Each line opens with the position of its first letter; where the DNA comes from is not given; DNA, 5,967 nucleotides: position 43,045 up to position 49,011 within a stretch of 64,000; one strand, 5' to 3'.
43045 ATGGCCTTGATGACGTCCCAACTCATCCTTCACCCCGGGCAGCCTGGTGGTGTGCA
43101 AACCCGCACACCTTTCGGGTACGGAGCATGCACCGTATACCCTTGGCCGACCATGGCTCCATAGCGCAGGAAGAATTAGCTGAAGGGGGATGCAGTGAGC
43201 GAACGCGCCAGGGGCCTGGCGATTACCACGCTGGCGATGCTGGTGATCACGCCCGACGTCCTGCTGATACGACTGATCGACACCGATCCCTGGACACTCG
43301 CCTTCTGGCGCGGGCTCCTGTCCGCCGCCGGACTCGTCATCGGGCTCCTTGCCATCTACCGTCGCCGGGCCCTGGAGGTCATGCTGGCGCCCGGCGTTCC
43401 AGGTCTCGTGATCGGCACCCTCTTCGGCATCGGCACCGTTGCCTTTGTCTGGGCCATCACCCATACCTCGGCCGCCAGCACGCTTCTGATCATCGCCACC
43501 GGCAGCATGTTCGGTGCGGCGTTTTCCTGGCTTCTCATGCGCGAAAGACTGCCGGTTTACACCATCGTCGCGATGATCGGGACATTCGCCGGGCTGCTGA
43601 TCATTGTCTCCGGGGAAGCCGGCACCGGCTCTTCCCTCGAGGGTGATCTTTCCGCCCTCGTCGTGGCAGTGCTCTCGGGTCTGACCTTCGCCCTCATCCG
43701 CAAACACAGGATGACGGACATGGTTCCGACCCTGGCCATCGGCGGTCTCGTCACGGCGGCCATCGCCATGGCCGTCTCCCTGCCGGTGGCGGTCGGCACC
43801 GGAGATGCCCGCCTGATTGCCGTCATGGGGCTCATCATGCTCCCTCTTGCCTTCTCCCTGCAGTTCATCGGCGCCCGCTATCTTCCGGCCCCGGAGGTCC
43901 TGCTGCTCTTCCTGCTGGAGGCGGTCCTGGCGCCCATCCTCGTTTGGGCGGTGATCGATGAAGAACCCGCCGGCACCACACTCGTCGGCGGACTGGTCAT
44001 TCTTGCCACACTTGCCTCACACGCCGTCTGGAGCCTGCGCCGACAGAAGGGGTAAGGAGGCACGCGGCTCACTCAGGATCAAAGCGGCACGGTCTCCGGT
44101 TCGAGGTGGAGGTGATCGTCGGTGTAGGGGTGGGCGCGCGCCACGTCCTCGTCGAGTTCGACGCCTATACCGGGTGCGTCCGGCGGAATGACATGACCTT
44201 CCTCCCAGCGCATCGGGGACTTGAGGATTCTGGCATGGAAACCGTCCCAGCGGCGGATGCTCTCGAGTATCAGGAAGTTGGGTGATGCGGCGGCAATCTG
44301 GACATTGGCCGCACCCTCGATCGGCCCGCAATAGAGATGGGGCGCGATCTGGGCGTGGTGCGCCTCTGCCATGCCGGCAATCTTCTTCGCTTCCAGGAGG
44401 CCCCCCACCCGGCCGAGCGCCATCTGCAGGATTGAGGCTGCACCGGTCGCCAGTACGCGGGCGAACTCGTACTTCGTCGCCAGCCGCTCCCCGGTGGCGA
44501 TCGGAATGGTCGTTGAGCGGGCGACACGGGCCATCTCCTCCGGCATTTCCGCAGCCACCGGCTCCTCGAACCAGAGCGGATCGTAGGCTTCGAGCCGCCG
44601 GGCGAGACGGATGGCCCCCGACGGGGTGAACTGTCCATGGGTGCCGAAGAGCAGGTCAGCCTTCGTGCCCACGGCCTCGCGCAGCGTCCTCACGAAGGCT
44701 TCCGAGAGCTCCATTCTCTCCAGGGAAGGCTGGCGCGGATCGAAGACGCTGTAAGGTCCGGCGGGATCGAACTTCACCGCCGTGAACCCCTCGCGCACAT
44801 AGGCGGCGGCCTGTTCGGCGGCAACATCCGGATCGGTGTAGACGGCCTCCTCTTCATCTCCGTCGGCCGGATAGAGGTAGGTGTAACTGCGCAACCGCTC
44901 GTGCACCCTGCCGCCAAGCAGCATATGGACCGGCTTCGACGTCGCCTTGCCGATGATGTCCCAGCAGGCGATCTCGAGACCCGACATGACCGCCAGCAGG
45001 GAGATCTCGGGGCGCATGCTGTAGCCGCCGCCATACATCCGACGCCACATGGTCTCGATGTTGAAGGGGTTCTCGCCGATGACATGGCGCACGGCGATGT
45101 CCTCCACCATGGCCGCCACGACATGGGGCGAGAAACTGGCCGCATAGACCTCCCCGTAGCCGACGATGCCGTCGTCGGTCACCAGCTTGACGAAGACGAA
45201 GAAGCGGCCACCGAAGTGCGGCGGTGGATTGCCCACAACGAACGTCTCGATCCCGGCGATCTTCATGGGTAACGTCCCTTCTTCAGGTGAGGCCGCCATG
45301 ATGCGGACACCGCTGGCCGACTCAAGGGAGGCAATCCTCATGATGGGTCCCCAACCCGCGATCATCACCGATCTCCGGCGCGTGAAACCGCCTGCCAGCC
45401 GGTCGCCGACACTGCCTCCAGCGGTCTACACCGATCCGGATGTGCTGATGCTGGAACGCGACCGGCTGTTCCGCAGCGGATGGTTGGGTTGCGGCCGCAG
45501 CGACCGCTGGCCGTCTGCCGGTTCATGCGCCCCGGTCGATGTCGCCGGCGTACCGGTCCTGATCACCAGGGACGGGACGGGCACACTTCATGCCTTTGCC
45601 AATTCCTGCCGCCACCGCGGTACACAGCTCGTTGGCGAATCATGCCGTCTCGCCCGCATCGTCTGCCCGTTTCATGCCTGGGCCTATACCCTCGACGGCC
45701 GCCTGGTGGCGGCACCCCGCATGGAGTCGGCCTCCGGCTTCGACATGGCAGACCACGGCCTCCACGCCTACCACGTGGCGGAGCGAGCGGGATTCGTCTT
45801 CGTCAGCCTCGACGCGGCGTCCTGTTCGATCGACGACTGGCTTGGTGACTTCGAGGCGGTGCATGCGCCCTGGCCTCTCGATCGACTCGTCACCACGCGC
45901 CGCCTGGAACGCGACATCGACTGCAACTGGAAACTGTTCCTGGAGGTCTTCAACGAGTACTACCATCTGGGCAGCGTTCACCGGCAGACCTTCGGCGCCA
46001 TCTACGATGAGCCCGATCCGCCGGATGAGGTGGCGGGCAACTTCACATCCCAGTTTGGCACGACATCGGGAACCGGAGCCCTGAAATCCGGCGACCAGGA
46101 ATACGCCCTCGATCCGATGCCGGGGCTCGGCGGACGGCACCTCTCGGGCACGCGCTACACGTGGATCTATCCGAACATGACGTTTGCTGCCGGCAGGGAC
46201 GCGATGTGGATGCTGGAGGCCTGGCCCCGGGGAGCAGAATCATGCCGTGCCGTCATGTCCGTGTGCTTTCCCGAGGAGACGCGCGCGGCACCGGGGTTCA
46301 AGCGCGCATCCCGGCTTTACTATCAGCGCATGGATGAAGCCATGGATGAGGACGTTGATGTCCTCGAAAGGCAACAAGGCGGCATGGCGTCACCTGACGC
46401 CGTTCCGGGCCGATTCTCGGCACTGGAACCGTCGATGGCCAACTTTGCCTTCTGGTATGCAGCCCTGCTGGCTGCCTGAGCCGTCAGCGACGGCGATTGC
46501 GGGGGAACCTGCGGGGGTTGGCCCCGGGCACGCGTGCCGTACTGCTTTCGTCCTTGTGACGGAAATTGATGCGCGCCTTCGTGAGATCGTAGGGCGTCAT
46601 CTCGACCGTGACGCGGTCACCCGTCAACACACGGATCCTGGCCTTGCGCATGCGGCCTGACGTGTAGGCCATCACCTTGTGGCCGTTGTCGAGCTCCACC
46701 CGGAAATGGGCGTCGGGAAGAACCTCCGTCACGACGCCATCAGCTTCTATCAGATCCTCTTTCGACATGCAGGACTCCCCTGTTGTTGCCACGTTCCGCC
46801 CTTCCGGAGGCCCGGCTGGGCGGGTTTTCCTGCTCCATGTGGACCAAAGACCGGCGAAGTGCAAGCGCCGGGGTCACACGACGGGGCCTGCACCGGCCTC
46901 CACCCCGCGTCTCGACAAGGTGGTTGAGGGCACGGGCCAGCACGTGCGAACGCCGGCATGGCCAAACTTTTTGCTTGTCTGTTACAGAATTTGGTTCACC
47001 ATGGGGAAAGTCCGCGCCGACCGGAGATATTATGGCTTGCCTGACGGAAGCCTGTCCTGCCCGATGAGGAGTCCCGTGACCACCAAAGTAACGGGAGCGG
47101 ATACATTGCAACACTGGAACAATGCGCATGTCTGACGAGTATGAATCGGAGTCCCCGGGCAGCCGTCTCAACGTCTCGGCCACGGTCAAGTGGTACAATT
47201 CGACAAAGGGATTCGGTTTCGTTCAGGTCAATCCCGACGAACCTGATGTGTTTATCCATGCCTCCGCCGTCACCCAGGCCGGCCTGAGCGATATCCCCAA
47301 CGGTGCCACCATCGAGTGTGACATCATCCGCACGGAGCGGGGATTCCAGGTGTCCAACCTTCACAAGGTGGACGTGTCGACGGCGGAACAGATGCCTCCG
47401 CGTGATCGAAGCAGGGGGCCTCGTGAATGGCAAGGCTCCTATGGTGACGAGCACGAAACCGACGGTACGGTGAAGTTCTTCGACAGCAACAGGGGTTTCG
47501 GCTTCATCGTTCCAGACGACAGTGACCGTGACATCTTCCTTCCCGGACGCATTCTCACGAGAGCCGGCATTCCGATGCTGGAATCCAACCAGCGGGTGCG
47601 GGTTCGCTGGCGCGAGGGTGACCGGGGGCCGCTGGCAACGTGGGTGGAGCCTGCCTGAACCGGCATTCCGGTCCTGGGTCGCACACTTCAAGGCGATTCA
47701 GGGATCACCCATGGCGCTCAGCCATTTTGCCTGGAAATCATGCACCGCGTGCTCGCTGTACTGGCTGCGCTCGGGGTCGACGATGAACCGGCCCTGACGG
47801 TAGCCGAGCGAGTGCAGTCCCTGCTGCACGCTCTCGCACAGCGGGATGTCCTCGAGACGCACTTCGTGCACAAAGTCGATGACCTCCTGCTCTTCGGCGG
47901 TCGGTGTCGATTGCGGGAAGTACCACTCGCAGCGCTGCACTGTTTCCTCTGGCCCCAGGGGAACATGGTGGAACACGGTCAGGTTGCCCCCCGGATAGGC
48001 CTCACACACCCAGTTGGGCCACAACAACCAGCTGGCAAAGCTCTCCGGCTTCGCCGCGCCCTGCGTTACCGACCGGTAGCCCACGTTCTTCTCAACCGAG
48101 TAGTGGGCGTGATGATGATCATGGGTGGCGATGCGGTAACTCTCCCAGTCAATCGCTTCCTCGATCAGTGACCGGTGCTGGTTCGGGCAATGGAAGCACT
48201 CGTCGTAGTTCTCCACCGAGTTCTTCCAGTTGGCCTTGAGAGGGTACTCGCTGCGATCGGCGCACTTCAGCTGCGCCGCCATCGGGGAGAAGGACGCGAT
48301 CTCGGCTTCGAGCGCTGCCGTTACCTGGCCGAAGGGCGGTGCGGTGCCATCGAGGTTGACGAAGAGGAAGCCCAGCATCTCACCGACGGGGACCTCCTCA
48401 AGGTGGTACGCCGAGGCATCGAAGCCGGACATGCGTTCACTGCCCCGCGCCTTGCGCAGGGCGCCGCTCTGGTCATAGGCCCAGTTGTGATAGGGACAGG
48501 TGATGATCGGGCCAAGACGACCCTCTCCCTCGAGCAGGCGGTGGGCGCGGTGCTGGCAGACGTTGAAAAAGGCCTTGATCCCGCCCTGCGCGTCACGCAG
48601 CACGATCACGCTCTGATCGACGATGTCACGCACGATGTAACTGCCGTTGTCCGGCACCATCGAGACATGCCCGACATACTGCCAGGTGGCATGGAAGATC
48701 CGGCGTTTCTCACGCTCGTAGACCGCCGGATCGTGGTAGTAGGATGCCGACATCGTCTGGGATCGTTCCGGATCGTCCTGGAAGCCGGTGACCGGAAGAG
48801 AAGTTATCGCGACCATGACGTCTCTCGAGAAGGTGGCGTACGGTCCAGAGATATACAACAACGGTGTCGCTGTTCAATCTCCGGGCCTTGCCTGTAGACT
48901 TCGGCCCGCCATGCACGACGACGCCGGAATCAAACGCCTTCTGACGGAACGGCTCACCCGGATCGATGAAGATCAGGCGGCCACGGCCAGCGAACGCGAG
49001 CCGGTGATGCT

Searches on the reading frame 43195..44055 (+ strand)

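Call 86: search_protein_families(library=pfam, proteins=[window:43195-44055:+], max_evalue=0.000001)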
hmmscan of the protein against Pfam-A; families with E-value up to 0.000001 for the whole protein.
window:43195-44055:+ (286 aa): 1 family
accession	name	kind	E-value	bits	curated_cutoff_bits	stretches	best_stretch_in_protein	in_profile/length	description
PF00892.27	EamA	-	9e-17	62.1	28.2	2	29-138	27-134/135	EamA-like transporter family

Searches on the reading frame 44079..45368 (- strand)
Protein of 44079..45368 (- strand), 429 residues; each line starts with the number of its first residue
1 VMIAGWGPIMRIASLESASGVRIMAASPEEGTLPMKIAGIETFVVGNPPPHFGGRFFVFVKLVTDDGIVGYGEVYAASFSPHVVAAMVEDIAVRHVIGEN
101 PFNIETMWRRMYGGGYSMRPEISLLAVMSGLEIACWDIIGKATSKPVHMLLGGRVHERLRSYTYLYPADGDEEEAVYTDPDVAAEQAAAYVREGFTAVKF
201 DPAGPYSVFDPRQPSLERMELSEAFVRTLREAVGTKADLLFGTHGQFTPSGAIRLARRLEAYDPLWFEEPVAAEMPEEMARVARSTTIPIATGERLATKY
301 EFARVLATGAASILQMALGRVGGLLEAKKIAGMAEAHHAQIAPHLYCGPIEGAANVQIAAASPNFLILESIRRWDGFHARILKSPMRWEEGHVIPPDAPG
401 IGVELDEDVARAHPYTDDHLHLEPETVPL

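Call 86: search_protein_families(library=pfam, proteins=[window:44079-45368:-], max_evalue=0.000001)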
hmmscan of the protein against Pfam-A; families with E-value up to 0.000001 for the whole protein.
window:44079-45368:- (429 aa): 2 families
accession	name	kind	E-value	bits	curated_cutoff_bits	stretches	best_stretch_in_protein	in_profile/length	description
PF13378.12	MR_MLE_C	-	8.2e-64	215.7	29.4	1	184-409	3-219/219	Enolase C-terminal domain-like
PF02746.21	MR_MLE_N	-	1.4e-14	54.8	22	1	57-152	28-117/117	Mandelate racemase / muconate lactonizing enzyme, N-terminal domain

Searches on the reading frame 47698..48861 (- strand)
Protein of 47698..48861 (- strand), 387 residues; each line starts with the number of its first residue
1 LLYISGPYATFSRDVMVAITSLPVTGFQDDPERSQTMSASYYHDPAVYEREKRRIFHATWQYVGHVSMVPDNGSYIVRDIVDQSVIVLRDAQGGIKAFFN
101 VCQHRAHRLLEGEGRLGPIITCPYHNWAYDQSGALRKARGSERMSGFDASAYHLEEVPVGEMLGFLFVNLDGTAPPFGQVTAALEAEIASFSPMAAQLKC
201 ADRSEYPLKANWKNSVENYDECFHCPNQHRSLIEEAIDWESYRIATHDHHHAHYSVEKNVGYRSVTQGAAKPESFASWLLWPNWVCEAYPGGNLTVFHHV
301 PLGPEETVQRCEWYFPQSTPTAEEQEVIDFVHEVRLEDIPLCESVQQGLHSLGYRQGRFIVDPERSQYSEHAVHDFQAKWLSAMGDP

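Call 86: search_protein_families(library=pfam, proteins=[window:47698-48861:-], max_evalue=0.000001)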
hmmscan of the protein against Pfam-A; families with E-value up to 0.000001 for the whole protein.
window:47698-48861:- (387 aa): 2 families
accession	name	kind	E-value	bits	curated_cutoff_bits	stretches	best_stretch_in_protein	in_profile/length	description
PF00848.25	Ring_hydroxyl_A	-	3.2e-24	86.4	24.9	1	201-384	7-206/208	Ring hydroxylating alpha subunit (catalytic domain)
PF00355.32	Rieske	-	1.9e-18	66.6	20.3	1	59-143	1-83/88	Rieske [2Fe-2S] domain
